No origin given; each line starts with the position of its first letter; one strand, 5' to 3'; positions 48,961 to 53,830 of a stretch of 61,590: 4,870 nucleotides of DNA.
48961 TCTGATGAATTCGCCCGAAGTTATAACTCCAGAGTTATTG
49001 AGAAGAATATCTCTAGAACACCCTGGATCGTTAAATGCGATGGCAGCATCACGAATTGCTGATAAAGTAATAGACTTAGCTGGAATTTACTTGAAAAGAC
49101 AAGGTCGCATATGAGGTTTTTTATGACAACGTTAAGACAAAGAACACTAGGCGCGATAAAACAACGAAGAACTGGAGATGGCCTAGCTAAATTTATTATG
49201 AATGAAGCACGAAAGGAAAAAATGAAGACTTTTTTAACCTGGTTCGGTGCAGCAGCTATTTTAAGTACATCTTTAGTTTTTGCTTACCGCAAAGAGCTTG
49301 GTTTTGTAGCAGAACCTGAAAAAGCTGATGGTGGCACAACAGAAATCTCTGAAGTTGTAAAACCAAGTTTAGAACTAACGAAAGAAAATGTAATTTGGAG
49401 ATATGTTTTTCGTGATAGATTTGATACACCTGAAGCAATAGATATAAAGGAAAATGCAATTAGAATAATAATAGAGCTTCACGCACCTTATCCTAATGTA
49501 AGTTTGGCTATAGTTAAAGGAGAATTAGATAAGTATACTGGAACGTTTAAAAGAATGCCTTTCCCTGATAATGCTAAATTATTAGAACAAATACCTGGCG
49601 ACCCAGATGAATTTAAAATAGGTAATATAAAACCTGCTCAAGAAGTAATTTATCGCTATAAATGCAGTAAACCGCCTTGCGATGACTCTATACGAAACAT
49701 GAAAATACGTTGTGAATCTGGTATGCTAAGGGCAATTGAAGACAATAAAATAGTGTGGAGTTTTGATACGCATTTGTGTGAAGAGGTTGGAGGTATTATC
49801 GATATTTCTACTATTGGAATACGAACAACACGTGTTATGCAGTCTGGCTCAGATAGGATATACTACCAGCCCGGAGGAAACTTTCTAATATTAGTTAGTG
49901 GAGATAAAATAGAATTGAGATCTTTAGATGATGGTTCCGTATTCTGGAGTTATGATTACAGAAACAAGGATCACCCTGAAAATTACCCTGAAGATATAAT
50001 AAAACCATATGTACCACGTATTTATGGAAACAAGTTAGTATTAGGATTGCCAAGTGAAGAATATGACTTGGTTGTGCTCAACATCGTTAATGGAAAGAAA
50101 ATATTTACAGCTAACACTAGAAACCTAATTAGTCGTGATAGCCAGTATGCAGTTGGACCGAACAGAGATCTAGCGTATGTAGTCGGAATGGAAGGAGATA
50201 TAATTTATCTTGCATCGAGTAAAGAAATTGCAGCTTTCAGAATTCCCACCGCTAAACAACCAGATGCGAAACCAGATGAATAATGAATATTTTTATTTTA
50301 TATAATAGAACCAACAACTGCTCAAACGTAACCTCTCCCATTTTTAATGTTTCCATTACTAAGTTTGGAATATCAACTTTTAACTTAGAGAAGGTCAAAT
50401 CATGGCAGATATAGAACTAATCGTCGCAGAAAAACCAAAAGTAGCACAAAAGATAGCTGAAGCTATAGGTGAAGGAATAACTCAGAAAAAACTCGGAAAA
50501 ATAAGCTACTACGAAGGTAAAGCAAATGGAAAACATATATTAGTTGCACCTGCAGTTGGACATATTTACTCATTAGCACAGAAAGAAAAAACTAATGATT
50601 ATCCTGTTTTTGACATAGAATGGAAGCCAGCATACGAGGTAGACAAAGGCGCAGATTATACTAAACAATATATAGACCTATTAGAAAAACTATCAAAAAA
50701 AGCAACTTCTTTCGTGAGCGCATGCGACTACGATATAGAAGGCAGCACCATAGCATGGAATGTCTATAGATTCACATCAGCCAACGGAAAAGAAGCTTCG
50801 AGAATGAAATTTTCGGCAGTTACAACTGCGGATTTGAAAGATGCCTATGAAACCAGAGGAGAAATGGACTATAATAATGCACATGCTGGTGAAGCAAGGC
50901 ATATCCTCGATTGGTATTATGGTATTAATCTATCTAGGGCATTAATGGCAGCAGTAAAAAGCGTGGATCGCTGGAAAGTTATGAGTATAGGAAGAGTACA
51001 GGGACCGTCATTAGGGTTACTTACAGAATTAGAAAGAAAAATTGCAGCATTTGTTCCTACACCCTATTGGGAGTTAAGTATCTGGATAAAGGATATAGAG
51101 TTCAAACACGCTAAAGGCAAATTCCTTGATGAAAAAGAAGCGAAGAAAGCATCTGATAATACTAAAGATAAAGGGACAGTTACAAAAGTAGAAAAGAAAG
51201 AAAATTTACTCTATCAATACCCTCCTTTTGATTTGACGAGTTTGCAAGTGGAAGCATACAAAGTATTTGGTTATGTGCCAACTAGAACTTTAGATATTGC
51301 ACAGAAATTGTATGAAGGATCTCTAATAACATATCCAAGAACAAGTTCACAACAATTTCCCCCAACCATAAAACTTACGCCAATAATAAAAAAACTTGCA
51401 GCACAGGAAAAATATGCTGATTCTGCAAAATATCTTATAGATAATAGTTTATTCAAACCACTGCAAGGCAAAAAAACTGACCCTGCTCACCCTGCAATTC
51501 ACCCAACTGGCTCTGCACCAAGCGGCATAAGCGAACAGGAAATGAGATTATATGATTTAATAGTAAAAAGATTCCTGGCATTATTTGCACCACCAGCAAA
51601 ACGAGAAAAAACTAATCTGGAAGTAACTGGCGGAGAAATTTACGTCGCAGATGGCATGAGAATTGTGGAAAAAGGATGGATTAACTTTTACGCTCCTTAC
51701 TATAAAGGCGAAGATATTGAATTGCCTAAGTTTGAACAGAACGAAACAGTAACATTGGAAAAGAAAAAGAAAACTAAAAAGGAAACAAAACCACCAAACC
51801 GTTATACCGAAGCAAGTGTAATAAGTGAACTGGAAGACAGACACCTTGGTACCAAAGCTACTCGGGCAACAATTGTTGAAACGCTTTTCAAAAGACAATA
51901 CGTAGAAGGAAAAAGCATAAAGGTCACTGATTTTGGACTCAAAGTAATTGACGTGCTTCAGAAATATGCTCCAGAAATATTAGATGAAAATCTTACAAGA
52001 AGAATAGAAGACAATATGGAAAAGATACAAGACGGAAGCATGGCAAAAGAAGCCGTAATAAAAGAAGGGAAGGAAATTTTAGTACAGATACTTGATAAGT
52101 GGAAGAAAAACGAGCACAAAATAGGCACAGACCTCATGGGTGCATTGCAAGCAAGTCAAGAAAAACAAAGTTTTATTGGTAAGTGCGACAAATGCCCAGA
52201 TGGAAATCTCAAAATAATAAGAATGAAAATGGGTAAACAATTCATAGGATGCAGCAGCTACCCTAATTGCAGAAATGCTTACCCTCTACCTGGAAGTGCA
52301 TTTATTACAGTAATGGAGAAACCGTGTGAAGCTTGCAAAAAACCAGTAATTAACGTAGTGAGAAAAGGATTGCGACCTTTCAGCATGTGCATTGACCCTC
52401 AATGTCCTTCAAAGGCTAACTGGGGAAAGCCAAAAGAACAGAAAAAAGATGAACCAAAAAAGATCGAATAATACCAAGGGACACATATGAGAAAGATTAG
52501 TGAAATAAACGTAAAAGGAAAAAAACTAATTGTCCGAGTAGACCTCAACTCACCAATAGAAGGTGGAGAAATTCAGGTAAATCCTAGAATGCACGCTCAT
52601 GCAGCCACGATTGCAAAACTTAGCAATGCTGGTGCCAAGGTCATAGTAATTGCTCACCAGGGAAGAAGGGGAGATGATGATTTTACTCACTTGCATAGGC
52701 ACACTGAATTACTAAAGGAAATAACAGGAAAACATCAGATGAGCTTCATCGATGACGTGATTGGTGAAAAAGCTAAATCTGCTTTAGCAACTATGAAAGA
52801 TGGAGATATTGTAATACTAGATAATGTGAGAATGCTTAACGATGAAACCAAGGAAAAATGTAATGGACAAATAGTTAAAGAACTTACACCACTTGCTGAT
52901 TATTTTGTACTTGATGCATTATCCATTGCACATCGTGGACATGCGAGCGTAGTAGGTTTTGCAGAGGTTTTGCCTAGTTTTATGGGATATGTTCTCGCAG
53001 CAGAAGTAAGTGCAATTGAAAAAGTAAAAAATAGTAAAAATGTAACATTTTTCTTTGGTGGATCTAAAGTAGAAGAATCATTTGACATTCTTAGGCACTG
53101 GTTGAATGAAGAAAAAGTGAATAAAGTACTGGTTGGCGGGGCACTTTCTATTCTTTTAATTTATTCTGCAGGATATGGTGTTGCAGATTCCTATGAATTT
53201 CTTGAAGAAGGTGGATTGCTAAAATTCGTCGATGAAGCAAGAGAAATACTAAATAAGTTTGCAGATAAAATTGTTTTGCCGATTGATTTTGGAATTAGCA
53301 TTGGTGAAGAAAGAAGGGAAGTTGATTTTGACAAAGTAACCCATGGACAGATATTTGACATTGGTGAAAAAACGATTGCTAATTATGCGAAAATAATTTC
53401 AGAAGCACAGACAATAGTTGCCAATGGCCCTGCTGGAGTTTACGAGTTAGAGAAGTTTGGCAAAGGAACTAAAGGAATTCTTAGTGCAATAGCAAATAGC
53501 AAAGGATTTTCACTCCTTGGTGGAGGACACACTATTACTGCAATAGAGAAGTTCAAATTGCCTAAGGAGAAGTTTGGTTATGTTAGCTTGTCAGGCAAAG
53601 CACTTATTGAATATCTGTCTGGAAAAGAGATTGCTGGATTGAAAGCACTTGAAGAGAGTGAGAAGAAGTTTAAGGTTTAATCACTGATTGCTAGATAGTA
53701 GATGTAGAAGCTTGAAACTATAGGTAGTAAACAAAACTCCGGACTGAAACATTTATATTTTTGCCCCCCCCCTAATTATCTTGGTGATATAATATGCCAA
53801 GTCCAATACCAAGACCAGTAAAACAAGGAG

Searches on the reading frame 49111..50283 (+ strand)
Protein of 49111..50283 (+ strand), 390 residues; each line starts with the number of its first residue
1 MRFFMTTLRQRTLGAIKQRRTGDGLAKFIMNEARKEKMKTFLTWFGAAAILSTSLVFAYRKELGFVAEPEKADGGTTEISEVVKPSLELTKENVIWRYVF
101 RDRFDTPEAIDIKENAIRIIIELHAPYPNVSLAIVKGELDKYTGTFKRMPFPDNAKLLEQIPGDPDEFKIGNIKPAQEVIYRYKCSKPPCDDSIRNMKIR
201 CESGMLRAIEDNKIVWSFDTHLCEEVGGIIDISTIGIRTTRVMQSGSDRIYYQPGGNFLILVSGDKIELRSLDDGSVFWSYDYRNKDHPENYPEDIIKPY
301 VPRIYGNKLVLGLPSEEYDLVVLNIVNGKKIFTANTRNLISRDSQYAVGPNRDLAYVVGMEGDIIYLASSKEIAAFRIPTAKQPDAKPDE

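Call 30: search_protein_families(library=pfam, proteins=[window:49111-50283:+], max_evalue=0.001)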
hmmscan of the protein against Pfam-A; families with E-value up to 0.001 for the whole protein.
window:49111-50283:+ (390 aa): 0 families

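Call 31: search_solved_structures(query=window:49111-50283:+, max_evalue=1)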
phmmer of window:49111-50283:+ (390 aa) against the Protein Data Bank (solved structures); distinct sequences matched with E-value up to 1: 0.

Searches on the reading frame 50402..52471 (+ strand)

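Call 36: search_protein_families(library=pfam, proteins=[window:50402-52471:+], max_evalue=0.0001)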
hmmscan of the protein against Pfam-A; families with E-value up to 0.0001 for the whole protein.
window:50402-52471:+ (689 aa): 3 families
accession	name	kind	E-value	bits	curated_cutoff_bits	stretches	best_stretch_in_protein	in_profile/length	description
PF01131.25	Topoisom_bac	-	4.5e-115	385.4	35.1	1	155-554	2-411/411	DNA topoisomerase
PF01751.28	Toprim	-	1.1e-11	45.2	23.1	1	5-138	1-94/96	Toprim domain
PF01396.24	Zn_ribbon_Top1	-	9e-09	35.4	32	1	593-630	2-37/39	Topoisomerase DNA binding C4 zinc finger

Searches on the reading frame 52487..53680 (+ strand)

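Call 30: search_protein_families(library=pfam, proteins=[window:52487-53680:+], max_evalue=0.001)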
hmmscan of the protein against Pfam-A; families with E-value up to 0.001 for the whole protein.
window:52487-53680:+ (397 aa): 1 family
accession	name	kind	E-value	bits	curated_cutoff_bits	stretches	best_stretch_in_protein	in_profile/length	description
PF00162.24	PGK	-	2e-100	336.9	27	1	4-380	1-379/379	Phosphoglycerate kinase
